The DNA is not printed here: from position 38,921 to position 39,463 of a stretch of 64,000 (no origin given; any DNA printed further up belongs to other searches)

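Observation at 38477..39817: Secreted protein made of five tandem four-cysteine repeats (20 Cys), unknown family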

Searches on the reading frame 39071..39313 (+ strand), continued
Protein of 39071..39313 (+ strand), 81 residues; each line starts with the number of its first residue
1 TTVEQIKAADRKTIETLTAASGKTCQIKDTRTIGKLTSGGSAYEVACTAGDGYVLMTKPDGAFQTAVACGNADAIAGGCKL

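Call 75: find_encoding_contigs(protein=P0258, flank=6000, max_places=2)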
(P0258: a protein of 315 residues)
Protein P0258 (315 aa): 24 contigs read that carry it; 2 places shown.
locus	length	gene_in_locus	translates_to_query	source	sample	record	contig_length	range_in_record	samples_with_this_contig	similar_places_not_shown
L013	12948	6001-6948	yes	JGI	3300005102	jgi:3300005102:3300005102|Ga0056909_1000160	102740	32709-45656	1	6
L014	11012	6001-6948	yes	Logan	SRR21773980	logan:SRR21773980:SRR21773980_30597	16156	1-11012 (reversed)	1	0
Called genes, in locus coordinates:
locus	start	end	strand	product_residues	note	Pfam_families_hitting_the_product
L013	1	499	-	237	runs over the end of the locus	PF00117:GATase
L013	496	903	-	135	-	-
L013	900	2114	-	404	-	PF01743:PolyA_pol, PF12627:PolyA_pol_RNAbd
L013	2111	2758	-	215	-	PF00293:NUDIX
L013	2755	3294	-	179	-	PF06938:DUF1285_N, PF21028:DUF1285_C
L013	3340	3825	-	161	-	PF00583:Acetyltransf_1, PF13508:Acetyltransf_7 (weak)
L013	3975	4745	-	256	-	PF00378:ECH_1, PF16113:ECH_2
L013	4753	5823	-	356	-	PF00753:Lactamase_B, PF21221:B_lactamase-like_C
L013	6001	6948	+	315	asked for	-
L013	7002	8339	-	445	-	PF01979:Amidohydro_1, PF07969:Amidohydro_3 (faint), PF12890:DHOase (weak)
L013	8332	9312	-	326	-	PF01075:Glyco_transf_9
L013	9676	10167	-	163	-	PF00583:Acetyltransf_1, PF13673:Acetyltransf_10 (weak)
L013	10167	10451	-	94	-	-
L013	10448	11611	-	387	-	PF02771:Acyl-CoA_dh_N, PF02770:Acyl-CoA_dh_M, PF00441:Acyl-CoA_dh_1, PF08028:Acyl-CoA_dh_2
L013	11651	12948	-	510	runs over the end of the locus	PF00959:Phage_lysozyme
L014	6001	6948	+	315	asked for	-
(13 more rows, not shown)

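Call 76: find_encoding_contigs(protein=P0234, flank=6000, max_places=2)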
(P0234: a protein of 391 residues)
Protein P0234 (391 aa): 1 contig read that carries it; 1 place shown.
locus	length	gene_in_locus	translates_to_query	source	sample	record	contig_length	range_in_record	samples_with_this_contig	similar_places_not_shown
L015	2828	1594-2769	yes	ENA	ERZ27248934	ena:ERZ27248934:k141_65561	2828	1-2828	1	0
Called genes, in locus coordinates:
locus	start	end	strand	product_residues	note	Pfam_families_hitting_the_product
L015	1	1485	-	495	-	?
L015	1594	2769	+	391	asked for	-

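Call 78: list_cluster_members(proteins=[P0258, P0262, P0276, P0281, P0283, P0284, P0234, P0210, P0256, P0274])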
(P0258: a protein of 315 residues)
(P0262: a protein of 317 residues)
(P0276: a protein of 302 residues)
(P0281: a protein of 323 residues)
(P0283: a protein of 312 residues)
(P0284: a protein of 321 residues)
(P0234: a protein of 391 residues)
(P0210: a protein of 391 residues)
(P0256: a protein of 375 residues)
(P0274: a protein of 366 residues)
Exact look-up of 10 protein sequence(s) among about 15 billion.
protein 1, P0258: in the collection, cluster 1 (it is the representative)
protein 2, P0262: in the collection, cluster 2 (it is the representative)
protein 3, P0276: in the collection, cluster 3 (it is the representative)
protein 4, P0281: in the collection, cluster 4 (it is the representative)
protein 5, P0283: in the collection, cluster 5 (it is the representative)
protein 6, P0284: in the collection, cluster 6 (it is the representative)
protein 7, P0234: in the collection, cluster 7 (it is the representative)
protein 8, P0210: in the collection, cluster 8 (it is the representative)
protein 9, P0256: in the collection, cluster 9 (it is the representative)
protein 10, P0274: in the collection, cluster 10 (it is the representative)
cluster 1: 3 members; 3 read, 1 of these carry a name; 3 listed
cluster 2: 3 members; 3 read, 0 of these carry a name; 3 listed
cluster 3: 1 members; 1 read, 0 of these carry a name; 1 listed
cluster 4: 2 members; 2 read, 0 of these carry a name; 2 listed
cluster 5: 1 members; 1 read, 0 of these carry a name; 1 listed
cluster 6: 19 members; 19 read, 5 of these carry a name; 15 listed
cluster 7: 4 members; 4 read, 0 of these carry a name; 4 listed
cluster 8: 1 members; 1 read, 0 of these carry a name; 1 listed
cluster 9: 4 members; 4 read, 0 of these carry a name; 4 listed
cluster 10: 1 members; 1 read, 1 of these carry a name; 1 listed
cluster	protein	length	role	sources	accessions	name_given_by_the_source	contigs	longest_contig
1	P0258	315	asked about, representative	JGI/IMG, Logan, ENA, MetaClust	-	\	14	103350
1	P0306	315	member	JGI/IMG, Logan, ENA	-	-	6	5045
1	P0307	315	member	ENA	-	-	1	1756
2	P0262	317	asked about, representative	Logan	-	-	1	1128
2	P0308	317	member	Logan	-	-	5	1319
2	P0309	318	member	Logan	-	-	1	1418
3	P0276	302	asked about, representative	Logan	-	-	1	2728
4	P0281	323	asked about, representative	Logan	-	-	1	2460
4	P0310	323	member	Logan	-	-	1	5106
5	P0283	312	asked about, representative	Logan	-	-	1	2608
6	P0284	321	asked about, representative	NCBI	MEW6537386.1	MAG: hypothetical protein AB1448_02195 [Pseudomonadota bacterium]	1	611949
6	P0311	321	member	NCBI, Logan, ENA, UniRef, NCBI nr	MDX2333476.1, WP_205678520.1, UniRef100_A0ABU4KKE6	hypothetical protein [Brevundimonas vesicularis] | Uncharacterized protein n=2 Tax=Brevundimonas vesicularis TaxID=41276 ...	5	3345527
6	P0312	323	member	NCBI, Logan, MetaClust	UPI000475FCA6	status=active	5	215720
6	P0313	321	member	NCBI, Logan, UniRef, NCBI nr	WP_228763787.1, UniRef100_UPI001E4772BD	hypothetical protein [Brevundimonas sp. SPF441] | hypothetical protein n=1 Tax=Brevundimonas sp. SPF441 TaxID=2663795 RepID=UPI001E4772BD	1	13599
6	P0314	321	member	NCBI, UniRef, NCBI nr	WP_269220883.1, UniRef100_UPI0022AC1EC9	hypothetical protein [Brevundimonas vesicularis] | hypothetical protein n=1 Tax=Brevundimonas vesicularis TaxID=41276 RepID=UPI0022AC1EC9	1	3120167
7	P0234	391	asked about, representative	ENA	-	-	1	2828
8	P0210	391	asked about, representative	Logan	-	-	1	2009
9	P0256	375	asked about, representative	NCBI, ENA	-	-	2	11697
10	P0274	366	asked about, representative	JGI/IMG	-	hypothetical protein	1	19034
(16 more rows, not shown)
